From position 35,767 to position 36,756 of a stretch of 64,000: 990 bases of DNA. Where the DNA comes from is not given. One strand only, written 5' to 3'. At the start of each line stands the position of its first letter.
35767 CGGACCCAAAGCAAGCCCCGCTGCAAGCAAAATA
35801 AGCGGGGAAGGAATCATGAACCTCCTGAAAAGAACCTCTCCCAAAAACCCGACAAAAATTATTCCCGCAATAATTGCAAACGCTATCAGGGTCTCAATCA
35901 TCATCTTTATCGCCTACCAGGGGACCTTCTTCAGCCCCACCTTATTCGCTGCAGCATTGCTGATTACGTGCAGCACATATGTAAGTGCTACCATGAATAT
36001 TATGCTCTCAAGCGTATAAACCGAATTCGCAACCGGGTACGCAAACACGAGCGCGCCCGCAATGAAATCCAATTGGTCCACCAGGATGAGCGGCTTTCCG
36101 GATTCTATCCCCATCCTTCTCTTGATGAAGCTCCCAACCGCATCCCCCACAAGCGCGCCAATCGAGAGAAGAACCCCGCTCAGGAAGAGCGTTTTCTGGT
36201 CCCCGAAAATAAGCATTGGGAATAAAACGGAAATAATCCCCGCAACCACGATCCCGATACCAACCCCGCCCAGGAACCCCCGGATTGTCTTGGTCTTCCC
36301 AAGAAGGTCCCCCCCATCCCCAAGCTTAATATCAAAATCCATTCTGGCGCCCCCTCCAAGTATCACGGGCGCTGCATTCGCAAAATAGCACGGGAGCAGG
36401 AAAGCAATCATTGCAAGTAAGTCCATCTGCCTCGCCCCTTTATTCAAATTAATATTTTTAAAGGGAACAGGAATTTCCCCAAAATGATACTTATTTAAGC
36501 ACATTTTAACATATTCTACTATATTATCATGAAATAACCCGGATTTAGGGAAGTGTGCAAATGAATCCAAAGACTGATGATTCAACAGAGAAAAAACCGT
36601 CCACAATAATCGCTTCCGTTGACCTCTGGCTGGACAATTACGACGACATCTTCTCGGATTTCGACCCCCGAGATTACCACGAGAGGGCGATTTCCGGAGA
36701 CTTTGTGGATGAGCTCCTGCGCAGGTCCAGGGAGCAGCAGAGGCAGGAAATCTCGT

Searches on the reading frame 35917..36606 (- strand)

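Call 28: search_protein_families(library=pfam, proteins=[window:35917-36606:-], max_evalue=0.001)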
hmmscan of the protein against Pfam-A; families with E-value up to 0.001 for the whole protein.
window:35917-36606:- (230 aa): 2 families
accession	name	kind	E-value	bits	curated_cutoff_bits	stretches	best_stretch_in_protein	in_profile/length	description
PF01864.22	CarS-like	-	3e-44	151.5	22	1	63-230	5-175/175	CDP-archaeol synthase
PF01148.25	CTP_transf_1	-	9.6e-06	26.1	24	1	106-167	170-230/264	Cytidylyltransferase family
